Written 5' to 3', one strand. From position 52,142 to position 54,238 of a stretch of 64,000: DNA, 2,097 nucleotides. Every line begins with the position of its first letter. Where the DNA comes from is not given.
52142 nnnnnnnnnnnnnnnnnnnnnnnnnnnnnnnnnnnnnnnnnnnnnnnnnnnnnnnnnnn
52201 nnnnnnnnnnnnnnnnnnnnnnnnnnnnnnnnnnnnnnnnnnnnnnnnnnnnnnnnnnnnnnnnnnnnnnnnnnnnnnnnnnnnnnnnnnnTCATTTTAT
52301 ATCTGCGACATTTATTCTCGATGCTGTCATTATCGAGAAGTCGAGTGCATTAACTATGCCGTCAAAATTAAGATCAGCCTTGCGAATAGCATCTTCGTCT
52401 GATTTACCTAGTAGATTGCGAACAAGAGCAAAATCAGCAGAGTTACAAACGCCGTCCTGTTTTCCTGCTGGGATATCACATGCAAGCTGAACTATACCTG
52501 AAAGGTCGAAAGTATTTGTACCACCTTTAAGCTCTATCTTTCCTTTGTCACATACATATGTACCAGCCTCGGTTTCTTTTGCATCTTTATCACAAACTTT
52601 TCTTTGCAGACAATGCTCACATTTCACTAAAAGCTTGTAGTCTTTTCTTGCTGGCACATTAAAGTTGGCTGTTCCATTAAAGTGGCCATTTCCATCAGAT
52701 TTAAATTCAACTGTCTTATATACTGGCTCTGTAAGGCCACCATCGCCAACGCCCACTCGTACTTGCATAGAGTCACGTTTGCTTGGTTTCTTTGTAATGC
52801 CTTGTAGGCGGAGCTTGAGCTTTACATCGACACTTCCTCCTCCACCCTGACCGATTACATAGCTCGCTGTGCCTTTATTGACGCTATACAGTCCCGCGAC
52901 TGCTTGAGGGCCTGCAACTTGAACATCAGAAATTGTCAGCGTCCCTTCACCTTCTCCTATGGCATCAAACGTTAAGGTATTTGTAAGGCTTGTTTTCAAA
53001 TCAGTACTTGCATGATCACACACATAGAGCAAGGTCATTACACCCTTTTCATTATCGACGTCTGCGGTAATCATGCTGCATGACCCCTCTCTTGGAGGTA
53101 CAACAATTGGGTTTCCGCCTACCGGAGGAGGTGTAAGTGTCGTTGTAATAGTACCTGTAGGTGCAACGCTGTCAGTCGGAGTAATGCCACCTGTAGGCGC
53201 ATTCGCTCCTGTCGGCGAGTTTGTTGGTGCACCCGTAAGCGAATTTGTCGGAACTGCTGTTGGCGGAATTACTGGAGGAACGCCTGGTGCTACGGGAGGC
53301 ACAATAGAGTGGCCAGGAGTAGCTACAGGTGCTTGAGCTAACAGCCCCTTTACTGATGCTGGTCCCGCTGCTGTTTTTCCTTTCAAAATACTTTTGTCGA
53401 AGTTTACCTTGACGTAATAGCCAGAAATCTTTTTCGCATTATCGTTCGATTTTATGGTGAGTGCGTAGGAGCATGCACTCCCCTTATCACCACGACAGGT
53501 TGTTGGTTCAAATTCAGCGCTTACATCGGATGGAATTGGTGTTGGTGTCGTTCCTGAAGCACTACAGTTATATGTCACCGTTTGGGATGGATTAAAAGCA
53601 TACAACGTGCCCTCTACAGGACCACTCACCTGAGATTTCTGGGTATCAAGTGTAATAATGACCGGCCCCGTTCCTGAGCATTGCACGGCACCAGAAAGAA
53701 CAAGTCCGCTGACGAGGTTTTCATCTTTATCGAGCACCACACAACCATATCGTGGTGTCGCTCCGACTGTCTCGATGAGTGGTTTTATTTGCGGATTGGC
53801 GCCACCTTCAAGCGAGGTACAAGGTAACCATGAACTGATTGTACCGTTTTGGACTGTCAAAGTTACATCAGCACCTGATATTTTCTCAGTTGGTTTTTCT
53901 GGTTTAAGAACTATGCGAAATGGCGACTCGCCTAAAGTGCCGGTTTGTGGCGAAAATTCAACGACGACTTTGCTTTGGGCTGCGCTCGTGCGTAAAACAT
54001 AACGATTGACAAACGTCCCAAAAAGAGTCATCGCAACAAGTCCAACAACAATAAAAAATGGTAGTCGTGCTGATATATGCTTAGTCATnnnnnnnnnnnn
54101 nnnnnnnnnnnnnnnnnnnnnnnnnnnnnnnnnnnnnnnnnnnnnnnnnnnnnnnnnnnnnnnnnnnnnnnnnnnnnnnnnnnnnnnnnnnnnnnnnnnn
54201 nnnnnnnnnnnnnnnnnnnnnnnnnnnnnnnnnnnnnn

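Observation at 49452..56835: Cohesin-dockerin cell-surface assembly locus: three anchored cohesin-like proteins followed by three dockerin-bearing secreted proteins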

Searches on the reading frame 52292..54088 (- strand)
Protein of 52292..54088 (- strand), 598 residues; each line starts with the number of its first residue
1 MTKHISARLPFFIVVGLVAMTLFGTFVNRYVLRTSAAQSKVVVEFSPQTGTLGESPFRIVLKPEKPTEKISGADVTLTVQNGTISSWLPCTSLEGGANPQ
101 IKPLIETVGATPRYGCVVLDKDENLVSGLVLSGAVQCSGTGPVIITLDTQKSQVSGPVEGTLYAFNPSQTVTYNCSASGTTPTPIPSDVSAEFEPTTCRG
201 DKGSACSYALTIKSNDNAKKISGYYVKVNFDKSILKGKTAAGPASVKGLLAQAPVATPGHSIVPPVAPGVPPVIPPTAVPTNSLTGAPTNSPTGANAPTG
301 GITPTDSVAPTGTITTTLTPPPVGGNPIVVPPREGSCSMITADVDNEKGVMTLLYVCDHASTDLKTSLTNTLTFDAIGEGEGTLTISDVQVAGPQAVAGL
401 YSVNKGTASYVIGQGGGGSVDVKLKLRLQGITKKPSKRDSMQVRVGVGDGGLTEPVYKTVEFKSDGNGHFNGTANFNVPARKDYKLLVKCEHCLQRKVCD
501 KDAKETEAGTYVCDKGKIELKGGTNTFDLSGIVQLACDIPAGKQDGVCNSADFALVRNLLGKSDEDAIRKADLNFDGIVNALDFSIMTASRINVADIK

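Call 3: search_protein_families(library=pfam, proteins=[window:52292-54088:-], max_evalue=1)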
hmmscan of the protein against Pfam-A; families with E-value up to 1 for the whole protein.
window:52292-54088:- (598 aa): 3 families
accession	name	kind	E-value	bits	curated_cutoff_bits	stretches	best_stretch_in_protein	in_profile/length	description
PF00404.24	Dockerin_1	-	2.8e-08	34.3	22.9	1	544-588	6-53/57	Dockerin type I domain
PF09569.16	RE_ScaI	-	0.041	14.1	25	1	206-232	117-143/192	ScaI restriction endonuclease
PF02529.20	PetG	-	0.87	9.9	23.7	1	13-30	9-26/36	Cytochrome B6-F complex subunit 5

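Call 4: search_protein_families(library=ncbifam, proteins=[window:52292-54088:-], max_evalue=1)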
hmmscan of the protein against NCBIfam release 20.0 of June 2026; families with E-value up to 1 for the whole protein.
window:52292-54088:- (598 aa): 1 family
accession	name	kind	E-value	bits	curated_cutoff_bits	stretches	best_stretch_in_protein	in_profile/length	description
NF049990.1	CellobisidaseCelK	equivalog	0.0057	14.9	1700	1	508-589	804-880/889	cellulose 1,4-beta-cellobiosidase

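Call 10: search_solved_structures(query=window:52292-54088:-, max_evalue=1, show_alignments=2)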
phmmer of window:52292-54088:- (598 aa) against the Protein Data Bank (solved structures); distinct sequences matched with E-value up to 1: 6.
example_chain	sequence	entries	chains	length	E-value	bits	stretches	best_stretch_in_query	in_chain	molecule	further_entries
5nrk_B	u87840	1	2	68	0.0014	20.5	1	545-589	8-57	DocCel5: Type I dockerin repeat domain from A. cellulolyticus family 5 endoglucanase WP_01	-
5nrm_B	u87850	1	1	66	0.0027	19.6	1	545-589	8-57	DocCel5: Type I dockerin repeat domain from A. cellulolyticus family 5 endoglucanase WP_01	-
2vn6_B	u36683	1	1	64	0.039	15.7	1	544-588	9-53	ENDOGLUCANASE A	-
2y3n_B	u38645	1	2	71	0.04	15.7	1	544-587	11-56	CELLULOSOMAL FAMILY-48 PROCESSIVE GLYCOSIDE HYDROLASE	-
5k39_B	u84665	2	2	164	0.12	14.1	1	535-587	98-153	Dockerin module from a protein of unknown function | Ig domain protein group 2 domain protein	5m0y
2vn5_B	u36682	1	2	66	0.54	12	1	544-588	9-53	ENDOGLUCANASE A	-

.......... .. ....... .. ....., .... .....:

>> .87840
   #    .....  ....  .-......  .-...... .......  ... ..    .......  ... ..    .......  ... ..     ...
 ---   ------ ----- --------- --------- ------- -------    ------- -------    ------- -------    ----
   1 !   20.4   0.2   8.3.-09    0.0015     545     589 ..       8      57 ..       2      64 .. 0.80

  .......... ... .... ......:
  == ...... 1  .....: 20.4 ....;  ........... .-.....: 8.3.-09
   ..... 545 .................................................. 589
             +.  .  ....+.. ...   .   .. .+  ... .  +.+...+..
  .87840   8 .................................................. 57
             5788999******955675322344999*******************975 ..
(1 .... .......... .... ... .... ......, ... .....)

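Call 12: find_homologous_proteins(query=window:52292-54088:-)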
Query window:52292-54088:- (598 aa): 9 proteins with E <= 0.001 among 8000 candidates.
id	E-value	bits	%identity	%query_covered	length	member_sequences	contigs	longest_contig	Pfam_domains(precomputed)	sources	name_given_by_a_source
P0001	0.0e+0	1333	100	100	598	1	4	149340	PF00404.25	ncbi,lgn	-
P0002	0.0e+0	1148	86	100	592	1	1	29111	PF00404.25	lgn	-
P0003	4.2e-296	1001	74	99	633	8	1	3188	PF00404.25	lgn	-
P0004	2.2e-281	953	72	100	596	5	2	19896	PF00404.25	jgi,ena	-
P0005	3.8e-267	906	78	87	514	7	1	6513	PF00404.25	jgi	jgi:hypothetical protein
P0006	1.2e-253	861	63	100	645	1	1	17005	PF00404.25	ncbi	-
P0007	5.9e-187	641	78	65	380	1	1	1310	PF00404.25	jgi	jgi:hypothetical protein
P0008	8.8e-183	627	68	69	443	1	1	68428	PF00404.25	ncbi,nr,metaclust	ncbi:MAG: hypothetical protein UZ22_OP11002000385 [Microgenomates bacterium OLB23]|nr:MAG: hypotheti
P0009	1.6e-129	451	43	96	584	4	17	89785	-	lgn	-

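Call 13: find_encoding_contigs(protein=P0001, flank=10000, max_places=4)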
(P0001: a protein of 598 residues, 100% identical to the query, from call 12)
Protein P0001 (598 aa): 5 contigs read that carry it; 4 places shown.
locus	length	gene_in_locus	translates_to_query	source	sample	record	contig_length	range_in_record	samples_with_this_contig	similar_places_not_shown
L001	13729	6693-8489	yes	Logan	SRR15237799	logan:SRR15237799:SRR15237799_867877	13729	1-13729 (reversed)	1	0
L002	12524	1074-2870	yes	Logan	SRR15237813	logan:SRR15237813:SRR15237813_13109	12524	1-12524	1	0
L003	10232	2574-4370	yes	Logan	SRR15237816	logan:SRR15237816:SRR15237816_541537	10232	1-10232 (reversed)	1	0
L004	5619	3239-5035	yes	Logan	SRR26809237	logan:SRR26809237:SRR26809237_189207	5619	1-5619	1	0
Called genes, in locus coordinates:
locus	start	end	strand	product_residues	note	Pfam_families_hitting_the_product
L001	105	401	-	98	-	-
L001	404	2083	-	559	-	PF22148:Fervidolysin_NPro-like (faint), PF00082:Peptidase_S8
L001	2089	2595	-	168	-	PF22148:Fervidolysin_NPro-like (weak)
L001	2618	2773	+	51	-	-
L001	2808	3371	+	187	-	PF00466:Ribosomal_L10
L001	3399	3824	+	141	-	PF16320:Ribosomal_L12_N, PF00542:Ribosomal_L12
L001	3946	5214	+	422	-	-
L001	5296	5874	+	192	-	-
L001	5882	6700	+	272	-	PF00404:Dockerin_1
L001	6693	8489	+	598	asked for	PF00404:Dockerin_1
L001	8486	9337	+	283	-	-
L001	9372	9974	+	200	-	PF00963:Cohesin (weak)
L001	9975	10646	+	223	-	PF00963:Cohesin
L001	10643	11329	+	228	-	-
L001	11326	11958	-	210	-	PF02163:Peptidase_M50 (weak)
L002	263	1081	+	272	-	PF00404:Dockerin_1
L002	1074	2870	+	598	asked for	PF00404:Dockerin_1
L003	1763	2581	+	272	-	PF00404:Dockerin_1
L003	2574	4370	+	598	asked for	PF00404:Dockerin_1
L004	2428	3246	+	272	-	PF00404:Dockerin_1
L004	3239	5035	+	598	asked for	PF00404:Dockerin_1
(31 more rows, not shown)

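Call 14: find_encoding_contigs(protein=P0009, flank=10000, max_places=4)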
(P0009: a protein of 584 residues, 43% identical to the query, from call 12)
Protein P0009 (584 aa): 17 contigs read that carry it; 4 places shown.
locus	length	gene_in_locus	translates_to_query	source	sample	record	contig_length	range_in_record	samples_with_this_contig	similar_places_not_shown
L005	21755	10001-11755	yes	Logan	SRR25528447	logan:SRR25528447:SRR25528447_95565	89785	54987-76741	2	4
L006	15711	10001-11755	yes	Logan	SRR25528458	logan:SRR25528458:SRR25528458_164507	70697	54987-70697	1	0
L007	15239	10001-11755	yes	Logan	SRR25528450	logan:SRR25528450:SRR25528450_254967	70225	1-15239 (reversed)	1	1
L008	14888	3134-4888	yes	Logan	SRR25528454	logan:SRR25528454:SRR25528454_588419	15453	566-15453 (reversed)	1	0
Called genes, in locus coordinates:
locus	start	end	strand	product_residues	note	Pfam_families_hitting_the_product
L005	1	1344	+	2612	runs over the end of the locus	PF00149:Metallophos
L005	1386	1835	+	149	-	PF18908:DUF5663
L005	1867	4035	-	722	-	-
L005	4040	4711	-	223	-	-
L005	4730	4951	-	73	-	PF12728:HTH_17, PF00376:MerR, PF13411:MerR_1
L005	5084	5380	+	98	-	-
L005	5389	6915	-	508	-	PF00082:Peptidase_S8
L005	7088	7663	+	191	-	PF00466:Ribosomal_L10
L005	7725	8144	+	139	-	-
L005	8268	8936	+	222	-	PF00404:Dockerin_1 (faint)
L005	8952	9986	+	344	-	-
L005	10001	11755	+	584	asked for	-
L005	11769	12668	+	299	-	PF00963:Cohesin (weak)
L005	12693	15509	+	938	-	PF01447:Peptidase_M4, PF02868:Peptidase_M4_C, PF00404:Dockerin_1 (faint)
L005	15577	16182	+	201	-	PF00963:Cohesin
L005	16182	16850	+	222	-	PF00963:Cohesin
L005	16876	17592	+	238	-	-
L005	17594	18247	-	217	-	PF02163:Peptidase_M50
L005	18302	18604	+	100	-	PF00830:Ribosomal_L28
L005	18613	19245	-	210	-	PF01327:Pep_deformylase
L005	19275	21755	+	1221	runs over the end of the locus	PF11847:GT-C_AftD (weak)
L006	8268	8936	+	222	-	PF00404:Dockerin_1 (faint)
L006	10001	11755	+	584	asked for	-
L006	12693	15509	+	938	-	PF01447:Peptidase_M4, PF02868:Peptidase_M4_C, PF00404:Dockerin_1 (faint)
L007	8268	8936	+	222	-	PF00404:Dockerin_1 (faint)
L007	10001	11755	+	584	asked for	-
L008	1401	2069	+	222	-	PF00404:Dockerin_1 (faint)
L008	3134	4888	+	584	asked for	-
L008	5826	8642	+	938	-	PF01447:Peptidase_M4, PF02868:Peptidase_M4_C, PF00404:Dockerin_1 (faint)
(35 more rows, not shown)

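Call 17: find_encoding_contigs(protein=P0008, flank=10000, max_places=2)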
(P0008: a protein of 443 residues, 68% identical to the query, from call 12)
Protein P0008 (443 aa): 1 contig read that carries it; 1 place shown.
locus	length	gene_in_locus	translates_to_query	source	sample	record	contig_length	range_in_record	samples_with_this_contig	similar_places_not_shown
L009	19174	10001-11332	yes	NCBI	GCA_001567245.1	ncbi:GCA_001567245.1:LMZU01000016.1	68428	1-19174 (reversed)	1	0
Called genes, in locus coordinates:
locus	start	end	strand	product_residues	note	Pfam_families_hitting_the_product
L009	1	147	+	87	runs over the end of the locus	-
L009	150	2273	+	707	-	-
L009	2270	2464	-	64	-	PF12728:HTH_17, PF13411:MerR_1, PF00376:MerR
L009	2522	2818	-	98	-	-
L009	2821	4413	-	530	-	PF00082:Peptidase_S8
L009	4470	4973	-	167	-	PF22148:Fervidolysin_NPro-like (weak)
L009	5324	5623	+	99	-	PF01371:Trp_repressor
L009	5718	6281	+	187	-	PF00466:Ribosomal_L10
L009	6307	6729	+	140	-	PF16320:Ribosomal_L12_N, PF00542:Ribosomal_L12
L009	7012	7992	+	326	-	-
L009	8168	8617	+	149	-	-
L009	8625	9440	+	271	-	PF00404:Dockerin_1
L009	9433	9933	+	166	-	-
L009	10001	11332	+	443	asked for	PF00404:Dockerin_1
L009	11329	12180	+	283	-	-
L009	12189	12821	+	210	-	PF00963:Cohesin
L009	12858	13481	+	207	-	PF00963:Cohesin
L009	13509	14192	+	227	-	-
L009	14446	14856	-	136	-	-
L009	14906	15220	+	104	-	PF00830:Ribosomal_L28 (weak)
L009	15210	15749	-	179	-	PF01327:Pep_deformylase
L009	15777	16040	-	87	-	-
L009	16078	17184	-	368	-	-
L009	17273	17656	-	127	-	-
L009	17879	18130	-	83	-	-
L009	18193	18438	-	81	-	-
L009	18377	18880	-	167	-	-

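Call 18: find_encoding_contigs(protein=P0006, flank=10000, max_places=2)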
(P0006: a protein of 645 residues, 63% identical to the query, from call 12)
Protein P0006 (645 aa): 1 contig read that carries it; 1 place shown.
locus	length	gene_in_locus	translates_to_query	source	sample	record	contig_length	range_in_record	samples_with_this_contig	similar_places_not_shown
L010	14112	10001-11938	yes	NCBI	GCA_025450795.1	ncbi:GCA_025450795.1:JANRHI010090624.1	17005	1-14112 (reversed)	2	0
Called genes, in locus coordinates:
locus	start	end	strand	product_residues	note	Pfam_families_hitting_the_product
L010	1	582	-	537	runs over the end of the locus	PF22148:Fervidolysin_NPro-like (faint), PF00082:Peptidase_S8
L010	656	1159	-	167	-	PF22148:Fervidolysin_NPro-like (weak)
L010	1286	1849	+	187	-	PF00466:Ribosomal_L10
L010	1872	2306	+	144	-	PF16320:Ribosomal_L12_N, PF00542:Ribosomal_L12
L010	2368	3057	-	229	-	PF00404:Dockerin_1 (weak)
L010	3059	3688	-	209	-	-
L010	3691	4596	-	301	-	-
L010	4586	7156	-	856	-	-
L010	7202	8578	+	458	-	-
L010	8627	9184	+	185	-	-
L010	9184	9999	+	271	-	PF00404:Dockerin_1 (weak)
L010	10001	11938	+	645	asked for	PF00404:Dockerin_1 (weak)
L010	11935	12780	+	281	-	-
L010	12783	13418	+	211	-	PF00963:Cohesin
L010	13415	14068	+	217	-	PF00963:Cohesin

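Call 33: predict_structure(alignment_id=A1)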
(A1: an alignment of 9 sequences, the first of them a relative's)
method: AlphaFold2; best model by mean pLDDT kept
length: 598 residues; sequences in the alignment: 9
mean_pLDDT: 49.9   pTM: 0.35
mean pLDDT of the five models: 49.9, 43.8, 41.6, 40.6, 40.3
residues with pLDDT >= 90: 2; 70-90: 110; 50-70: 183; < 50: 303
segments of 3 or more residues with pLDDT < 50: 1-5, 24-39, 95-112, 119-124, 150-167, 177-186, 242-335, 397-400, 414-420, 429-434, 449-454, 482-522, 530-598
pLDDT, mean of each block of 10 residues (from residue 1): 54 70 46 37 63 64 64 65 62 52 39 50 57 65 67 40 46 55 50 74 80 79 76 82 32 22 25 28 26 30 27 24 22 44 80 66 72 83 75 54 71 50 52 50 50 49 58 57 44 32 32 40 50 32 28 34 31 26 27 26
secondary structure, 60 per line:
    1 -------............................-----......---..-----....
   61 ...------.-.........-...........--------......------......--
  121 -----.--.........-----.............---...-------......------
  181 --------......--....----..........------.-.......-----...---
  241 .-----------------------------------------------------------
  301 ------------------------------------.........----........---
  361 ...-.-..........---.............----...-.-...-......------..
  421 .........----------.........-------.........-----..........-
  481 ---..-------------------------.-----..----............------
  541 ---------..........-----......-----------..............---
elements in order: H8-35 E41-46 E57-63 E72-80 E82-92 E101-106 E113-118 E129-137 E143-155 E159-161 E169-174 E189-194 E197-200 E205-214 E223-229 E235-237 E337-345 E350-357 E367-376 E380-392 E403-405 E407-412 E419-429 E440-448 E456-464 E470-479 E523-534 H550-559 H565-570 H582-595

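Call 40: fold_search(model_id=the predicted structure, library=pdb)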
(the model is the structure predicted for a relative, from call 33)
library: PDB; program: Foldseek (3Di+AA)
matches with E <= 10: 1821; with E <= 0.001: 97
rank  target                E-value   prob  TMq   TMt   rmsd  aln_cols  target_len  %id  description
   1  3l8q_C                7.7e-10  1.00  0.17  0.28  17.5       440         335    9  Structure analysis of the type II cohesin dyad from the adaptor ScaA scaffoldin of Acetivibrio cellulolyticus (released 2010-05-05)
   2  3k71_C                1.6e-08  1.00  0.16  0.12  23.0       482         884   10  Structure of integrin alphaX beta2 ectodomain (released 2010-01-12)
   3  3k71_A                2.3e-08  1.00  0.15  0.11  24.3       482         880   10  Structure of integrin alphaX beta2 ectodomain (released 2010-01-12)
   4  3k71_E                2.8e-08  1.00  0.16  0.12  23.0       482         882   10  Structure of integrin alphaX beta2 ectodomain (released 2010-01-12)
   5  3k6s_A                3.3e-08  1.00  0.15  0.10  23.9       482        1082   10  Structure of integrin alphaXbeta2 ectodomain (released 2010-01-12)
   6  3k6s_E                3.5e-08  1.00  0.15  0.12  23.8       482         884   10  Structure of integrin alphaXbeta2 ectodomain (released 2010-01-12)
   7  5es4_A                4.3e-08  1.00  0.16  0.10  22.6       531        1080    9  RE-REFINEMENT OF INTEGRIN ALPHAXBETA2 ECTODOMAIN IN THE CLOSED/BENT CONFORMATION (released 2016-03-02)
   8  8t2v_A                5.0e-08  1.00  0.17  0.11  22.6       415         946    6  Cryo-EM Structures of Full-length Integrin alphaIIbbeta3 in Native Lipids (released 2023-07-26)
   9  3k6s_C                5.3e-08  1.00  0.15  0.11  23.5       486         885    9  Structure of integrin alphaXbeta2 ectodomain (released 2010-01-12)
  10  4mmx_A                1.2e-07  1.00  0.17  0.12  23.1       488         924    6  Integrin AlphaVBeta3 ectodomain bound to the tenth domain of Fibronectin (released 2014-03-26)
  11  4fl4_L                1.4e-07  1.00  0.20  0.36  19.3       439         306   12  Scaffoldin conformation and dynamics revealed by a ternary complex from the Clostridium thermocellum cellulosome (released 2012-06-27)
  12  4fl4_I                1.9e-07  1.00  0.21  0.39  19.5       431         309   10  Scaffoldin conformation and dynamics revealed by a ternary complex from the Clostridium thermocellum cellulosome (released 2012-06-27)
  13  3fcs_A                2.3e-07  1.00  0.15  0.11  22.8       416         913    7  Structure of complete ectodomain of integrin aIIBb3 (released 2009-01-20)
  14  8xez_A                2.5e-07  1.00  0.17  0.12  22.2       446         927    7  Cryo-EM structure of integrin ITGAV/ITGB3 complex, conformation 5 (released 2024-12-18)
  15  3fcs_C                2.7e-07  1.00  0.16  0.11  22.5       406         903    8  Structure of complete ectodomain of integrin aIIBb3 (released 2009-01-20)
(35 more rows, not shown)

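Call 53: search_protein_families(library=pfam, proteins=[L005:8268-8936:+, L005:12693-15509:+, L010:2368-3057:-, L010:4586-7156:-], max_evalue=10)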
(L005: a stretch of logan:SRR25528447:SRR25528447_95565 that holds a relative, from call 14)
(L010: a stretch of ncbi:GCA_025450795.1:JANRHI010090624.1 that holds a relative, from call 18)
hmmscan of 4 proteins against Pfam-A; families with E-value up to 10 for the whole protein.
L005:8268-8936:+ (222 aa): 6 families
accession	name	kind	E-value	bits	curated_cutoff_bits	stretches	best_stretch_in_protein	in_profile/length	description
PF00404.24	Dockerin_1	-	3.8e-09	37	22.9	2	69-89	3-23/57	Dockerin type I domain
PF13405.12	EF-hand_6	-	0.019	15.1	25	1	67-81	8-22/30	EF-hand domain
PF13517.12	FG-GAP_3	-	0.063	14.3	26.9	1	52-77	33-58/61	FG-GAP-like repeat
PF13499.12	EF-hand_7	-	0.082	13.7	30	0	67-86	10-30/67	EF-hand domain pair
PF13202.12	EF-hand_5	-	0.1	12.6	25.9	1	69-78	9-18/25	EF hand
PF00036.39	EF-hand_1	-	0.21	11.7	25.4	1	67-80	8-21/29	EF hand domain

L005:12693-15509:+ (938 aa): 7 families
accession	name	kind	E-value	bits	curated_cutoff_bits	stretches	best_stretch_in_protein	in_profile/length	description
PF02868.21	Peptidase_M4_C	-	8.8e-31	107.5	24.4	1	390-551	3-163/165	Thermolysin metallopeptidase, alpha-helical domain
PF01447.24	Peptidase_M4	-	1.7e-09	38.7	22.4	1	311-382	65-145/145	Thermolysin metallopeptidase, catalytic domain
PF00404.24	Dockerin_1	-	1.9e-05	25.2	22.9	1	882-927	4-52/57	Dockerin type I domain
PF07504.19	FTP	-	0.00068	19.9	21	1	146-180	17-51/51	Fungalysin/Thermolysin Propeptide Motif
PF02128.21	Peptidase_M36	-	0.00094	18.9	23.3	1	365-417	176-231/368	Fungalysin metallopeptidase (M36)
PF24190.1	OB_RNR_2nd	-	0.22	12.3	27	1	711-742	26-57/67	Ribonuclease R second OB domain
PF03004.19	Transposase_24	-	0.25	11.9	28.7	1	41-90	90-136/138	Plant transposase (Ptta/En/Spm family)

L010:2368-3057:- (229 aa): 1 family
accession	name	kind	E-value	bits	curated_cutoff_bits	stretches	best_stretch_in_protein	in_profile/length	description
PF00404.24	Dockerin_1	-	1.3e-05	25.8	22.9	1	174-225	2-56/57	Dockerin type I domain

L010:4586-7156:- (856 aa): 0 families
